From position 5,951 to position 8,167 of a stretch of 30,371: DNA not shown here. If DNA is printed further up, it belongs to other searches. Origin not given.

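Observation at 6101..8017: RNB exoribonuclease with two C-terminal dsRBDs and no CSD or S1 domains, packed 8 bp from dnaB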

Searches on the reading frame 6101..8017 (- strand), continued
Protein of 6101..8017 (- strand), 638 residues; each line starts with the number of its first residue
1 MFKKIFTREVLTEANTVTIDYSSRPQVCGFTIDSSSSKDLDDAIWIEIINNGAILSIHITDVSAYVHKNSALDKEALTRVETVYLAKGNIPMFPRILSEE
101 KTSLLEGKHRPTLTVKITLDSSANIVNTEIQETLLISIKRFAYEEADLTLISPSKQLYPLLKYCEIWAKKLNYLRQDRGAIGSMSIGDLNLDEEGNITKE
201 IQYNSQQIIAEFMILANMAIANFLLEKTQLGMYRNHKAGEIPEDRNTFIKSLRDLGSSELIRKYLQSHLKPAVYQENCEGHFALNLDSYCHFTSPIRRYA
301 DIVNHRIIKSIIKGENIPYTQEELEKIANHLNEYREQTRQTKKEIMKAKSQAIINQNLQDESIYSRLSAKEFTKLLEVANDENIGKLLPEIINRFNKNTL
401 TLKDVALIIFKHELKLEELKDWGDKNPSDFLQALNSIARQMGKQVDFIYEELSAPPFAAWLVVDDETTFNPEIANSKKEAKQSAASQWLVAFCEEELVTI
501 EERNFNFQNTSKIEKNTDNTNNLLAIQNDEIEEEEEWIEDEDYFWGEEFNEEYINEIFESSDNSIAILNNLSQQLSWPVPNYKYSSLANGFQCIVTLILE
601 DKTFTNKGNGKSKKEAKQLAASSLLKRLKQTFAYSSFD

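Call 7: search_solved_structures(query=window:6101-8017:-, max_evalue=0.01, show_alignments=2)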
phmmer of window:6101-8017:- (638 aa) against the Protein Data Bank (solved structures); distinct sequences matched with E-value up to 0.01: 32.
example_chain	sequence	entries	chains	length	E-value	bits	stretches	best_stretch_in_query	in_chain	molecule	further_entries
8cdu_C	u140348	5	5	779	4.3e-38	134.6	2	26-237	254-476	Ribonuclease R | RNase R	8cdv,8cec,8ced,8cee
5xgu_B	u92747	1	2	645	2e-31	112.6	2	9-239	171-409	Ribonuclease R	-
8e29_A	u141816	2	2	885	6.5e-30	107.6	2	26-224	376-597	DIS3-like exonuclease 2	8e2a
4ro1_B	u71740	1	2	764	7.8e-30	107.4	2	30-239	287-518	DIS3-like exonuclease 2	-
8e27_A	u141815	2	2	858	2.9e-29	105.5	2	26-224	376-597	DIS3-like exonuclease 2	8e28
9cy7_A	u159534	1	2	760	3.7e-29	105.1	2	30-239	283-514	DIS3-like exonuclease 2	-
4pmw_A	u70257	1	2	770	5.4e-28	101.3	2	27-226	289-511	DIS3-like exonuclease 2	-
2id0_A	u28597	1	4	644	3.6e-26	95.2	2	30-238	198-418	Exoribonuclease 2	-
2ix0_A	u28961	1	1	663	4e-26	95.1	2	30-238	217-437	EXORIBONUCLEASE 2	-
6lqs_R4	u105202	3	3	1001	9.9e-26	93.8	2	31-239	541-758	Exosome complex exonuclease DIS3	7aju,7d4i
8qcf_K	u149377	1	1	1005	1e-25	93.8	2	31-239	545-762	Exosome complex exonuclease DIS3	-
2ix1_A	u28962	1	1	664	2e-25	92.8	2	30-238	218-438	EXORIBONUCLEASE 2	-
2vnu_D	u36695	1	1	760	2.1e-25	92.7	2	31-239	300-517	EXOSOME COMPLEX EXONUCLEASE RRP44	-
7dcy_A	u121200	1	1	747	2.6e-25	92.4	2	29-236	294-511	Ribonuclease R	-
2wp8_J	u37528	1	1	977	4.6e-25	91.6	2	31-239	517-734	EXOSOME COMPLEX EXONUCLEASE DIS3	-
2r7d_A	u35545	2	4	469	2.9e-17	65.9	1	29-323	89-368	Ribonuclease II family protein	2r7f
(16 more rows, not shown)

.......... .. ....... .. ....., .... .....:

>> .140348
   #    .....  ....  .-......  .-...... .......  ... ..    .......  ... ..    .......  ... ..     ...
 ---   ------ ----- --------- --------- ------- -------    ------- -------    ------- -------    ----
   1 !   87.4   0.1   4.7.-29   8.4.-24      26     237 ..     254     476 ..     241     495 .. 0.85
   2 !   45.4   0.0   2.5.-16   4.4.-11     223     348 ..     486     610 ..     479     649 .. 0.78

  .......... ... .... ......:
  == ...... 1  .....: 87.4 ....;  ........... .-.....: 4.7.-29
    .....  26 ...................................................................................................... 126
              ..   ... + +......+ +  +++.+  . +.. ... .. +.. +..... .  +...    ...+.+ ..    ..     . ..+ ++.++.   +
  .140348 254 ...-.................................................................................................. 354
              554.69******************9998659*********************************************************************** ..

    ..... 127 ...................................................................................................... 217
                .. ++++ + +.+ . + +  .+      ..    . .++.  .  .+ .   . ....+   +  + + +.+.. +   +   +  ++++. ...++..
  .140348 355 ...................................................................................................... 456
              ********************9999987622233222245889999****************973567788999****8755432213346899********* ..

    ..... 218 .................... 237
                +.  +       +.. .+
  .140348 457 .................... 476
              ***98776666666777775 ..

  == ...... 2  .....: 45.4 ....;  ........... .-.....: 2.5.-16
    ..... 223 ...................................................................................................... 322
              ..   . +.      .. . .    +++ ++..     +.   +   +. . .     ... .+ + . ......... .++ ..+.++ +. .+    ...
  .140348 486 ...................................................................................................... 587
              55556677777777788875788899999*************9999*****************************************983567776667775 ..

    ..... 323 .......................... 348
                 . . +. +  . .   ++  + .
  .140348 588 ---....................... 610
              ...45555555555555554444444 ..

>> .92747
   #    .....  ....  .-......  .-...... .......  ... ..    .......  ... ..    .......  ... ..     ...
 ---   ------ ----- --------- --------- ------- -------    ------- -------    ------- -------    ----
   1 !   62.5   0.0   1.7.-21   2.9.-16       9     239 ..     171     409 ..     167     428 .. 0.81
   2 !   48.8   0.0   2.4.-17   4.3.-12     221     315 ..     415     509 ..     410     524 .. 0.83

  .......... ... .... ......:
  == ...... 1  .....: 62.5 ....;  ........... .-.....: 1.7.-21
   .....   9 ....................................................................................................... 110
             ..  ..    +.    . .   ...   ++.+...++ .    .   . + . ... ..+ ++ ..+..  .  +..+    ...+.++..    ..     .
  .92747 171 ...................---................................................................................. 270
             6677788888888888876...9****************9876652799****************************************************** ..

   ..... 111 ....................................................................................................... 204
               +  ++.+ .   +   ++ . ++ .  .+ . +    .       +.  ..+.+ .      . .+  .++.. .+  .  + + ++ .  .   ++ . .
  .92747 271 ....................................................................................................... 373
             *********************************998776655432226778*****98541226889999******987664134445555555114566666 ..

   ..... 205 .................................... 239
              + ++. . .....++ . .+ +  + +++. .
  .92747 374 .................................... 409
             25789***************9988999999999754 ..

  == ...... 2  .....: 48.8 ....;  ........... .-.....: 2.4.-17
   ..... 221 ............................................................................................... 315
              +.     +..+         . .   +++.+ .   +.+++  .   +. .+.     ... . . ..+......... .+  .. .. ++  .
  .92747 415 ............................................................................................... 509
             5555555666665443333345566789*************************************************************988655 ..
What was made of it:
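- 7892..7921 (-): Active-site motif TID33-x5-D39-L-D41-D42, the metal-binding Asp quartet. The motif aligns to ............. of B. subtilis RNase R (call 7).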

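Call 9: list_cluster_members(proteins=[window:6101-8017:-, window:8026-9393:-])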
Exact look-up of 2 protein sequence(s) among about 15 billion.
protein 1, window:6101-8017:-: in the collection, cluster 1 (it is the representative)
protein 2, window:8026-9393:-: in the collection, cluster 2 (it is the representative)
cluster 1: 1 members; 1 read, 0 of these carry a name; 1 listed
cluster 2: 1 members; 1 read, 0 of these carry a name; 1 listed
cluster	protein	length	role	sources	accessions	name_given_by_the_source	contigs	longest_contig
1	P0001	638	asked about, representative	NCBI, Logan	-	-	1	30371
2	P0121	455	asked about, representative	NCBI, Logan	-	-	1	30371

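Call 11: find_related_loci(query=A1, collection=genome_contigs, flank=6000)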
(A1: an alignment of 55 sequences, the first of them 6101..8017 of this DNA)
Query A1 (638 aa) in genome_contigs; peptide patterns used: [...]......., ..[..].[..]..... (x = any residue, [..] = any of these).
599 stretches matched a pattern (row limit reached: there are more); 542 encode a relative of the query (tblastn E <= 1e-3); the best 80 are kept; 80 distinct loci.
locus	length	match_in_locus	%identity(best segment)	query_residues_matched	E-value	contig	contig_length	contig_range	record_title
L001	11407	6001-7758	39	24-621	8e-122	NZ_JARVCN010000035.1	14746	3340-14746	Crocosphaera sp. Alani8 cyanothece_000000000035, whole genome shotgun sequence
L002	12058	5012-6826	39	19-629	5e-120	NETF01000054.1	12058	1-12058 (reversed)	Unicellular cyanobacterium SU3 NODE_206_length_12058_cov_35.7269_com, whole genome shotgun sequence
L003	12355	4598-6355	40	24-621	9e-120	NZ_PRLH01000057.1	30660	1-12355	Cyanothece sp. BG0011 unitig_49, whole genome shotgun sequence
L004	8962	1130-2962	37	24-629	5e-117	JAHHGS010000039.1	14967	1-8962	MAG: Aphanocapsa sp. GSE-SYN-MK-11-07L scaffold_135_c1, whole genome shotgun sequence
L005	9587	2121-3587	44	19-498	1e-116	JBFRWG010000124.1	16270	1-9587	MAG: Crocosphaera sp. isolate 06_in_wi_poop_bin.3 06InWiPooB3_c_000001889070, whole genome shotgun sequence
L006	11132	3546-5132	42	19-539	2e-116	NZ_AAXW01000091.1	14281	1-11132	Crocosphaera chwakensis CCY0110 1101676644554, whole genome shotgun sequence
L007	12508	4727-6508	40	24-629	2e-116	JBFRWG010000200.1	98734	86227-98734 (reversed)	MAG: Crocosphaera sp. isolate 06_in_wi_poop_bin.3 06InWiPooB3_c_000003366514, whole genome shotgun sequence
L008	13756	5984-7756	40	17-621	1e-115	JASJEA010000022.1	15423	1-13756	MAG: Crocosphaera sp. isolate MO_199.B6 MO_199.c_269, whole genome shotgun sequence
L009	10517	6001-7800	37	24-629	1e-115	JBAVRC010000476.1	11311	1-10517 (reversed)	MAG: Thermosynechococcaceae cyanobacterium isolate MFD03026_ilm_asm_bin6 k127_90759, whole genome shotgun sequence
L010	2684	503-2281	38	19-617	2e-120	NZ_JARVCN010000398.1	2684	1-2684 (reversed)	Crocosphaera sp. Alani8 cyanothece_000000000398, whole genome shotgun sequence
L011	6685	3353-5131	38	19-617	9e-115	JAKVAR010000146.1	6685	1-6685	MAG: Crocinitomicaceae bacterium isolate ALOHA_ZT_7 ZT-Crocinitomicaceae-2_146, whole genome shotgun sequence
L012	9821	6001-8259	36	10-635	5e-115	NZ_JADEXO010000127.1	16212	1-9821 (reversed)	Cf. Phormidesmis sp. LEGE 11477 NODE_153_length_16212_cov_6.50867, whole genome shotgun sequence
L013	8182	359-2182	37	10-629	4e-114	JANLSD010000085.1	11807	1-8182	MAG: Acaryochloridaceae cyanobacterium OTE_25_metabat_464 OTE_25_k141_4291328, whole genome shotgun sequence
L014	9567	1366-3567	36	8-635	2e-113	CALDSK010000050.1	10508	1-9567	MAG TPA_asm: uncultured Synechococcus sp. isolate SRR3401487_bin.18_CONCOCT_v1.1_MAG genome assembly, contig: ERZ1740058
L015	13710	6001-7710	39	1-601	8e-112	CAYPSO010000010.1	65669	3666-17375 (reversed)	MAG TPA_asm: uncultured bacterium isolate SRP072547_co1_98 genome assembly, contig: NODE_346_length_65669_cov_13.522663,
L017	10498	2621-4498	38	10-629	6e-111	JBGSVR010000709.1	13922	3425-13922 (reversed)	MAG: Thermosynechococcaceae cyanobacterium isolate JTS-AC461 k141_3917085, whole genome shotgun sequence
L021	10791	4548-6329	36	1-628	8e-109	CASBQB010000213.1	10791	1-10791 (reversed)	MAG: uncultured cyanobacterium isolate PMM_0086 genome assembly, contig: PMM_0086_000000000213, whole genome shotgun seq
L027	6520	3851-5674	35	3-630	4e-105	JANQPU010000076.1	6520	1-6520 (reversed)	MAG: Acaryochloris sp. IP29b_bin.176 k99_274606, whole genome shotgun sequence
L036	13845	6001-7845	31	24-628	6e-69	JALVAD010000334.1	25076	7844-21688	MAG: Saprospiraceae bacterium isolate 132-544_metabat2_scaf2bin.027 132-544_scaffold_340_c1, whole genome shotgun sequen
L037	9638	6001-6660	56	19-238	7e-69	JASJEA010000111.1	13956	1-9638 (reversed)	MAG: Crocosphaera sp. isolate MO_199.B6 MO_199.c_833, whole genome shotgun sequence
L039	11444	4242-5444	38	22-411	8e-67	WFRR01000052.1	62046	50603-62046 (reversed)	MAG: Thiotrichaceae bacterium isolate S015_18 k151_1342942, whole genome shotgun sequence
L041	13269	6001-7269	36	9-411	1e-63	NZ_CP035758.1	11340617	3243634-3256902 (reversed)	Ktedonosporobacter rubrisoli strain SCAWS-G2 chromosome, complete genome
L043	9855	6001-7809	30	15-628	7e-64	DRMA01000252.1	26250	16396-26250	MAG TPA_asm: Thiothrix sp. isolate HyVt-477 HyVt-477_k145_823524, whole genome shotgun sequence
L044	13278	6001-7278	34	6-411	2e-61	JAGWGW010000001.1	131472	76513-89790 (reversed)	MAG: Candidatus Micrarchaeota archaeon isolate REEA6 REEA6-150_77, whole genome shotgun sequence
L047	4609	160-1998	30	11-631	2e-59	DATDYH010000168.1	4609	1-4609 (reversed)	MAG TPA_asm: Candidatus Nanoarchaeia archaeon isolate SMAG_U8160 k141_628131, whole genome shotgun sequence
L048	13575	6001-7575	31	5-502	2e-58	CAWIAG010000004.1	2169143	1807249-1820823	MAG: uncultured Ignavibacteriales bacterium isolate MFD02138.bin.1.26 genome assembly, contig: contig_7290, whole genome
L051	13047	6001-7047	36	29-362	2e-57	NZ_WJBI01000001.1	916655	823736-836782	Methanosarcina sp. DH2 Scaffold_100, whole genome shotgun sequence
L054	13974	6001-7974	28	6-630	1e-53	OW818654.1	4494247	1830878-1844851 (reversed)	metagenome genome assembly, chromosome: 1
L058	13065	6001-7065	34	30-347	2e-47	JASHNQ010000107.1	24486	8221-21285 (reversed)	MAG: candidate division FCPU426 bacterium isolate JOPF001 JOPF_AWAY_contig_1409711, whole genome shotgun sequence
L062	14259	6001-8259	31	21-629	2e-46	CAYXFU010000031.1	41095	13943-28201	MAG TPA_asm: uncultured Hyphomicrobiales bacterium isolate SRP272421_co4_697 genome assembly, contig: NODE_1620_length_4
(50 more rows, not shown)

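Call 24: predict_structure(alignment_id=A1)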
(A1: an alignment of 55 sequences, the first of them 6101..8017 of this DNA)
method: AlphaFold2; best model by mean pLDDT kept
length: 638 residues; sequences in the alignment: 55
mean_pLDDT: 88.3   pTM: 0.71
mean pLDDT of the five models: 88.3, 87.8, 86.5, 86.0, 84.7
residues with pLDDT >= 90: 447; 70-90: 126; 50-70: 23; < 50: 42
segments of 3 or more residues with pLDDT < 50: 510-548, 636-638
pLDDT, mean of each block of 10 residues (from residue 1): 84 95 96 95 97 98 97 97 87 97 97 98 97 98 98 98 98 93 85 87 93 98 97 90 76 86 88 95 94 97 98 98 98 94 90 91 93 93 92 93 90 89 90 83 90 85 95 93 94 94 74 43 35 32 39 66 88 89 95 95 95 96 92 56
secondary structure, 60 per line:
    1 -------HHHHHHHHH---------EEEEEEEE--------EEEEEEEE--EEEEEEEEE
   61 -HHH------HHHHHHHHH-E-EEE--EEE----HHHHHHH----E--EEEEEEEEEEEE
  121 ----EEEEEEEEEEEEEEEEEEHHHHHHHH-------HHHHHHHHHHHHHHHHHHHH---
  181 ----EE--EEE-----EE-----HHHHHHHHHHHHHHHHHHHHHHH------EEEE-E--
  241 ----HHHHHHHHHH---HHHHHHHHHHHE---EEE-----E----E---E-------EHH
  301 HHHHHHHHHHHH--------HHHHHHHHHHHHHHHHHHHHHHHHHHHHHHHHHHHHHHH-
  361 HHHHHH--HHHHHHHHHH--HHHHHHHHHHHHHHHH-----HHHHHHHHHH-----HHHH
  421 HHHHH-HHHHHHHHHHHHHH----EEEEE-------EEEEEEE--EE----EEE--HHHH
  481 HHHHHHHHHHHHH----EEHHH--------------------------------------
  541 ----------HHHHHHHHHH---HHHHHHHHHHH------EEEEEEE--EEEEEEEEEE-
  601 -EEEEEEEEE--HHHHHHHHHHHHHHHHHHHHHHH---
elements in order: H8-16 E26-33 E42-49 E52-60 H71-79 E83-85 E88-90 H95-101 E109-120 E125-142 H143-150 H158-177 E189-191 H204-226 E233-236 H245-254 H258-268 E273-275 H299-312 H321-359 H361-366 H369-378 H381-396 H402-411 H417-425 H427-440 E445-449 E457-463 E472-474 H477-493 H551-560 H564-574 E581-587 E590-599 E602-610 H613-635
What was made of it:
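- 6101..8017 (-): Complete ORF of 638 aa plus stop codon: RNB-helical-dsRBD-dsRBD exoribonuclease. AF2 model with mean pLDDT 88.3 (call 24).
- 6539..6739 (-): dsRBD1, residues 427-493, alpha-beta-beta-beta-alpha fold with the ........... helix. AF2 topology H427-440, E445-449, E457-463, E472-474, H477-493 (call 24).
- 6368..6520 (-): Disordered acidic linker, roughly residues 500-550 (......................). pLDDT below 50 for residues 510-548 (call 24).
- The model confidence is high (call 24).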

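Call 27: find_encoding_contigs(protein=P0001, flank=10000, max_places=3)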
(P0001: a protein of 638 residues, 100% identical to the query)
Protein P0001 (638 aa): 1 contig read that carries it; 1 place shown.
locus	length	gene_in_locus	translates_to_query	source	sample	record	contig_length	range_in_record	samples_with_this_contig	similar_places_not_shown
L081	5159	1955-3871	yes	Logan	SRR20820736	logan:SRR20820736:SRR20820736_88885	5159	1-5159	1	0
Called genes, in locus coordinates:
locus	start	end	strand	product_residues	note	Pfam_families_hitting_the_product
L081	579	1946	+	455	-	PF00772:DnaB, PF03796:DnaB_C, PF13481:AAA_25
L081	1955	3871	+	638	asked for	PF00773:RNB, PF00035:dsrm (weak)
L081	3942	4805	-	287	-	PF04784:DUF547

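Call 29: fold_search(model_id=the predicted structure, library=pdb)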
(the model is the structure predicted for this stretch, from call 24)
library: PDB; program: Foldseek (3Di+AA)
matches with E <= 10: 935; with E <= 0.001: 57
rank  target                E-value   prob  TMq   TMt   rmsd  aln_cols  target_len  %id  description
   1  8cdv_C                2.8e-27  1.00  0.47  0.65   6.3       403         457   28  Rnase R bound to a 30S degradation intermediate (state II) (released 2023-12-20)
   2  5xgu_A                2.9e-26  1.00  0.47  0.47   5.4       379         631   26  Escherichia coli. RNase R (released 2017-10-18)
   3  8cdu_C                2.9e-26  1.00  0.46  0.42   5.1       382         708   28  Rnase R bound to a 30S degradation intermediate (main state) (released 2023-12-20)
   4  5xgu_B                5.1e-26  1.00  0.46  0.48   5.6       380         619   26  Escherichia coli. RNase R (released 2017-10-18)
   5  9cy7_A                3.6e-24  1.00  0.48  0.44   5.9       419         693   26  Structure of S.pombe Dis3L2 in complex with oligoU RNA substrate (released 2025-08-06)
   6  7dcy                  4.5e-24  1.00  0.44  0.43   6.3       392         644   26  Apo form of Mycoplasma genitalium RNase R (released 2021-03-17)
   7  4ro1_A                5.2e-24  1.00  0.46  0.52   5.7       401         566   26  An 3'-5'-exoribonuclease that specifically recognizes RNAs. (released 2015-06-10)
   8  9cy7_B                6.8e-24  1.00  0.45  0.42  12.4       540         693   20  Structure of S.pombe Dis3L2 in complex with oligoU RNA substrate (released 2025-08-06)
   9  7did_A                9.3e-24  1.00  0.45  0.45   6.7       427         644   24  Mycoplasma genitalium RNase R in complex with ribose methylated single-stranded RNA (released 2021-03-17)
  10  5jea_J                1.5e-23  1.00  0.46  0.32   5.1       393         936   24  Structure of a cytoplasmic 11-subunit RNA exosome complex including Ski7, bound to RNA (released 2016-07-13)
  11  4ro1_B                2.5e-23  1.00  0.46  0.51   5.6       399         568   27  An 3'-5'-exoribonuclease that specifically recognizes RNAs. (released 2015-06-10)
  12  7tuv_A                2.5e-23  1.00  0.45  0.43   5.5       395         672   22  Crystal structure of the exoribonucleolytic module of T. brucei RRP44 (released 2023-01-11)
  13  6d6q_K                2.6e-23  1.00  0.49  0.37   4.6       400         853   24  Human nuclear exosome-MTR4 RNA complex - overall reconstruction (released 2018-06-20)
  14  7dic_A                2.9e-23  1.00  0.45  0.45   6.4       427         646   24  Mycoplasma genitalium RNase R in complex with single-stranded RNA (released 2021-03-17)
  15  5vzj_K                5.7e-23  1.00  0.44  0.30   6.0       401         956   23  STRUCTURE OF A TWELVE COMPONENT MPP6-NUCLEAR RNA EXOSOME COMPLEX BOUND TO RNA (released 2017-08-02)
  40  2r7d_A                4.5e-18  1.00  0.41  0.55   5.2       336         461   22  Crystal structure of ribonuclease II family protein from Deinococcus radiodurans, triclinic crystal form. NorthEast St (released 2007-10-02)
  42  2r7d_B                1.3e-17  1.00  0.41  0.56   5.2       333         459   23  Crystal structure of ribonuclease II family protein from Deinococcus radiodurans, triclinic crystal form. NorthEast St (released 2007-10-02)
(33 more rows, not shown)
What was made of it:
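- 7079..7930 (-): RNB catalytic domain, residues 30-313. Foldseek matches to RNase R, RNase II and Dis3L2 with E 1e-27 to 1e-19 (call 29). phmmer match to PDB RNase R chain 8cdu_C, E 4e-38 (call 7).
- On RNase II/R (RNB) superfamily: Fold matches to RNase R, RNase II and Dis3 (call 29).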

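Call 31: search_protein_families(library=padloc, proteins=[window:6101-8017:-], max_evalue=0.01)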
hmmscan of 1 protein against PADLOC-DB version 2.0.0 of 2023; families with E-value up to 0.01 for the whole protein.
window:6101-8017:- (638 aa): 0 families
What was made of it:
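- On Known anti-phage defence systems (PADLOC): No family matched at E up to 0.01 (call 31).
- There is no PADLOC match (call 31).
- Tried and rejected: Defence system: PADLOC gave no match (call 31).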
